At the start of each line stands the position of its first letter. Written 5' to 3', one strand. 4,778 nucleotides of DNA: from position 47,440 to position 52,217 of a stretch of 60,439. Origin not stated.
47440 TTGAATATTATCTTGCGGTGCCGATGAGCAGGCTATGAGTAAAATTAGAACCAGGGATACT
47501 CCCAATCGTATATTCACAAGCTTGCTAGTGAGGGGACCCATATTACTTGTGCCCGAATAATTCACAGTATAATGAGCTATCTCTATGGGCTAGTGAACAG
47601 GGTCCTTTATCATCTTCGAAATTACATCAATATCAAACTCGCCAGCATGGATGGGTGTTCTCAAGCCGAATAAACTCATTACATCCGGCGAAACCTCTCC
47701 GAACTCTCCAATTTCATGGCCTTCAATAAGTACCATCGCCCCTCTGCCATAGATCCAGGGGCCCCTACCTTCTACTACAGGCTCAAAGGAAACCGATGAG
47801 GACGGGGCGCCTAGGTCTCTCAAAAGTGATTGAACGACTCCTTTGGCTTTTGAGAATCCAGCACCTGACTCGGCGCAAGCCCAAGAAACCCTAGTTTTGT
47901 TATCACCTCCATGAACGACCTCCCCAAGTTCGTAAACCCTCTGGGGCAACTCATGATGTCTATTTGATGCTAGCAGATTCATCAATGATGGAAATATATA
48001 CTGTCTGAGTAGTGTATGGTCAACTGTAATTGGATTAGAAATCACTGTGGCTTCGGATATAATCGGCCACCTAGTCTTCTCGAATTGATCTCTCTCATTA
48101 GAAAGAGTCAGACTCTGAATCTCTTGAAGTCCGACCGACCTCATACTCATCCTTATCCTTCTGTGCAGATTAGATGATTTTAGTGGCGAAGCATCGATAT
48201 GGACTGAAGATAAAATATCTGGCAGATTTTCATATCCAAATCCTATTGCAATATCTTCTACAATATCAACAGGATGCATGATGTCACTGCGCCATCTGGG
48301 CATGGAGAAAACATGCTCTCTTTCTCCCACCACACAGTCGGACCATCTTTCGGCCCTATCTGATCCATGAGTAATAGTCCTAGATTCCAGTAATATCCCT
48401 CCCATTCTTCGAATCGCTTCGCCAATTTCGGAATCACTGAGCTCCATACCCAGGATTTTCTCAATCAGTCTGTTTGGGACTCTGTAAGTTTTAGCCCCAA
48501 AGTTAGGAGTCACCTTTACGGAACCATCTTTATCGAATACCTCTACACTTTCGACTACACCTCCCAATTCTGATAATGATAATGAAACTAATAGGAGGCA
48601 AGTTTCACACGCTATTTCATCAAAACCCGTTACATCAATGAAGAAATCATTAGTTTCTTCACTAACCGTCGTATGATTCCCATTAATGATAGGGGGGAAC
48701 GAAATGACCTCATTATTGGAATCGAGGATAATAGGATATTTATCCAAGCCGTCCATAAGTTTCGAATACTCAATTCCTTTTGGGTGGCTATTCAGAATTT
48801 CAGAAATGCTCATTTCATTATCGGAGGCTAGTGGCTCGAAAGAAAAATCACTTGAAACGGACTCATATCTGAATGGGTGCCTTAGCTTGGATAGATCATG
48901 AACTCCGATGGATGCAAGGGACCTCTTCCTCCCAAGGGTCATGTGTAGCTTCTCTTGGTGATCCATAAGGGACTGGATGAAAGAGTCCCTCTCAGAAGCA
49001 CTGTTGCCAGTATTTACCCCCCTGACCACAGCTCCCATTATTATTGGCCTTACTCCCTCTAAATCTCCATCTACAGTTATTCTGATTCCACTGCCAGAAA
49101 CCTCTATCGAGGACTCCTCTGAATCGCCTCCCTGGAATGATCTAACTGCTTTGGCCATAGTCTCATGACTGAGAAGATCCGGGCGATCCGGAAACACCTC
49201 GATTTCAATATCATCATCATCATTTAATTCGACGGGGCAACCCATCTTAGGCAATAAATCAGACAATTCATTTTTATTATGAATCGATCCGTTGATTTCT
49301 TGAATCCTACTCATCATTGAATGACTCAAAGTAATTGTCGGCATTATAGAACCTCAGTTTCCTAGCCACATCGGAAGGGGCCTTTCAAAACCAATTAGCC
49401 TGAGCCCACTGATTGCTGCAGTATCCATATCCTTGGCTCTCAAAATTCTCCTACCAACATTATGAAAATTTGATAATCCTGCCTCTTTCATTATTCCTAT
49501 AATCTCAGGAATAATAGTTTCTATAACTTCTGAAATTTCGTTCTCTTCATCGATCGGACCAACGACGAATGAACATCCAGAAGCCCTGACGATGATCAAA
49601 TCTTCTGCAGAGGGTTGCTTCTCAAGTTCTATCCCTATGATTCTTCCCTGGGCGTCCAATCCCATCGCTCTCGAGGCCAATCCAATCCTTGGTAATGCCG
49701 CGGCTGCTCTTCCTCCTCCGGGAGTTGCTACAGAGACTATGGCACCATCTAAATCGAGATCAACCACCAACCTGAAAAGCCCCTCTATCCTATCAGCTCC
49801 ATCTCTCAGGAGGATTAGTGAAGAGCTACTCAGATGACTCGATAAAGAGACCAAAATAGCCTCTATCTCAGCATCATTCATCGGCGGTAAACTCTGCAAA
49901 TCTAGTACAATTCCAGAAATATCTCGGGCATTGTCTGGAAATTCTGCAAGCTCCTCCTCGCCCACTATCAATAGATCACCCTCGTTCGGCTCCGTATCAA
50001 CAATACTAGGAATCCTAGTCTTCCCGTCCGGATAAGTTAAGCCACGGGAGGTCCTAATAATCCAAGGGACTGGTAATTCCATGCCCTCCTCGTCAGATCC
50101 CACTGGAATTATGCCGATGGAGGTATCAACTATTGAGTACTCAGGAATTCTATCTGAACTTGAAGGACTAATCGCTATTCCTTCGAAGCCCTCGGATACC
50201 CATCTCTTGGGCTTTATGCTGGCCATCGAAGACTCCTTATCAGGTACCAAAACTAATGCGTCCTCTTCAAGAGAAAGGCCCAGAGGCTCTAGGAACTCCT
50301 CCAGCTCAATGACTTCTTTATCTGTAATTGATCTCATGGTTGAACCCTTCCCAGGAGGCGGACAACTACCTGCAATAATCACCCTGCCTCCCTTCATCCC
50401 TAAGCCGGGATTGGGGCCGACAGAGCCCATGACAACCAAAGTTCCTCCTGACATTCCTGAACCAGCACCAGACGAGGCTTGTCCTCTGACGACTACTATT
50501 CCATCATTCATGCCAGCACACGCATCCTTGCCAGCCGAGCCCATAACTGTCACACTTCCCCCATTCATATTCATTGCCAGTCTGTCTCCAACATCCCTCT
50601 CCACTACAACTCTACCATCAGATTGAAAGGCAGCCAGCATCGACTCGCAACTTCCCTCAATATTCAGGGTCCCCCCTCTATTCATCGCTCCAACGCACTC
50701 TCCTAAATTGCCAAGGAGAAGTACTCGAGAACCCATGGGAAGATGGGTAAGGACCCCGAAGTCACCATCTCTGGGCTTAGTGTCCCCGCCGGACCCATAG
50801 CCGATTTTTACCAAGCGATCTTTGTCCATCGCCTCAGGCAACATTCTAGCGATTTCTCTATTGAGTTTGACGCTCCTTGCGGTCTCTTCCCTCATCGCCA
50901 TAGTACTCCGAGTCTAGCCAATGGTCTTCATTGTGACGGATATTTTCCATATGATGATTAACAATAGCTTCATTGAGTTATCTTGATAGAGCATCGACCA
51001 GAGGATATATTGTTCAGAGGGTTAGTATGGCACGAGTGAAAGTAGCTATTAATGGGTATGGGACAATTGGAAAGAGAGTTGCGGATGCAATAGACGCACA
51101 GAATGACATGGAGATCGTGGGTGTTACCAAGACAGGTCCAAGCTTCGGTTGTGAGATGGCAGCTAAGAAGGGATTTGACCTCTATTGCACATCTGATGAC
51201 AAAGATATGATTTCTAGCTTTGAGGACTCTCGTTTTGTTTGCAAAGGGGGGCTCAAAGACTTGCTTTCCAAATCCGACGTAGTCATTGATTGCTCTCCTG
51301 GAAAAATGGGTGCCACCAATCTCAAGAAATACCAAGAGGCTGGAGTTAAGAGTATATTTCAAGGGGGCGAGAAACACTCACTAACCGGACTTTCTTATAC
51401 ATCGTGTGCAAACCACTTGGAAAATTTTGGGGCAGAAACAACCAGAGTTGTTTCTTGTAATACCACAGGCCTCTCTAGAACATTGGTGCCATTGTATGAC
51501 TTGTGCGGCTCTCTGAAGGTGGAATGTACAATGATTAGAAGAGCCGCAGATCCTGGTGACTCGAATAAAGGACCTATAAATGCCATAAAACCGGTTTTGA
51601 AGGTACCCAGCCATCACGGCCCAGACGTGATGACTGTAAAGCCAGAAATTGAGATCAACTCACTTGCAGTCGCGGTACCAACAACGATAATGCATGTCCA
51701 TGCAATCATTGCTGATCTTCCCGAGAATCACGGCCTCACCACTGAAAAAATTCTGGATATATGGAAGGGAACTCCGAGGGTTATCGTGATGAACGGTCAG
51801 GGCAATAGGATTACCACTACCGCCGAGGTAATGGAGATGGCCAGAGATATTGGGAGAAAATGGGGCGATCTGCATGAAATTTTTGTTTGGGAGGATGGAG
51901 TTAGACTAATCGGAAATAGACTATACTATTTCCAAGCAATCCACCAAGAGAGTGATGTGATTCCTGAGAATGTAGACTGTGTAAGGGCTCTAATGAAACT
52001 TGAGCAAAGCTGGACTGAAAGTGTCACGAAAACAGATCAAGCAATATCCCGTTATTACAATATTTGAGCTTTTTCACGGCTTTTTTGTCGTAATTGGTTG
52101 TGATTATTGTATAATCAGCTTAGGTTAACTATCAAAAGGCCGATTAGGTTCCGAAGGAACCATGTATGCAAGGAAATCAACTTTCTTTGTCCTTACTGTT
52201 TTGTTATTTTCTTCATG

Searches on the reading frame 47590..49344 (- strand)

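Call 44: search_protein_families(library=pfam, proteins=[window:47590-49344:-], max_evalue=0.0001)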
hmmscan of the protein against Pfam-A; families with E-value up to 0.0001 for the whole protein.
window:47590-49344:- (584 aa): 3 families
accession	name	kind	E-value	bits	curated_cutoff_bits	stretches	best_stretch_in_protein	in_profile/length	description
PF17759.6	tRNA_synthFbeta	-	7.8e-30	104.4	22.4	1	375-572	2-214/214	Phenylalanyl tRNA synthetase beta chain CLM domain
PF03484.21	B5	-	3.1e-16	59.8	28.6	1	292-371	6-67/67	tRNA synthetase B5 domain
PF03483.22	B3_4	-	1.2e-10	41.7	29.3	1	102-244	5-130/174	B3/4 domain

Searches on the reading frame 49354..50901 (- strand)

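Call 45: search_protein_families(library=pfam, proteins=[window:49354-50901:-], max_evalue=0.0001)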
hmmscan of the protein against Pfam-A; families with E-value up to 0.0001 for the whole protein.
window:49354-50901:- (515 aa): 1 family
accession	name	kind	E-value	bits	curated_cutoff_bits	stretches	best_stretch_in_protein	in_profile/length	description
PF01493.24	GXGXG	-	4.7e-09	36.5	32.5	1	61-176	35-162/190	GXGXG motif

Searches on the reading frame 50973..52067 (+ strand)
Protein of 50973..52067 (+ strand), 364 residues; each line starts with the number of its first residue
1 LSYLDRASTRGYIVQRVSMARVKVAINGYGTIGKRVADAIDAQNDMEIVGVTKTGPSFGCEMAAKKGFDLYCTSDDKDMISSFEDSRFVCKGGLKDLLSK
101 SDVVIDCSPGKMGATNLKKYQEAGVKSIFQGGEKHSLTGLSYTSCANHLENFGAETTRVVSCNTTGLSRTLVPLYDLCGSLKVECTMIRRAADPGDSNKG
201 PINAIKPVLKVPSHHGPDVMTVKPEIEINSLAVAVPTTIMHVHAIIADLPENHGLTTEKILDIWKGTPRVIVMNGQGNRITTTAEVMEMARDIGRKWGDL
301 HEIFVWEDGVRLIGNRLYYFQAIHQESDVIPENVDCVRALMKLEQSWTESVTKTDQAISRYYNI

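Call 45: search_protein_families(library=pfam, proteins=[window:50973-52067:+], max_evalue=0.0001)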
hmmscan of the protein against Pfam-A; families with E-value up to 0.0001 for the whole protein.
window:50973-52067:+ (364 aa): 3 families
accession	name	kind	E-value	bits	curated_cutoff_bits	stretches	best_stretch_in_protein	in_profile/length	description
PF02800.25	Gp_dh_C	-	1.8e-16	60.5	24.4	1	168-322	2-157/158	Glyceraldehyde 3-phosphate dehydrogenase, C-terminal domain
PF01113.26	DapB_N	-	8.4e-07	29.6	25.6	1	22-129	1-96/124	Dihydrodipicolinate reductase, N-terminus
PF00044.30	Gp_dh_N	-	8.7e-07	29.6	31.7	1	22-54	1-33/101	Glyceraldehyde 3-phosphate dehydrogenase, NAD binding domain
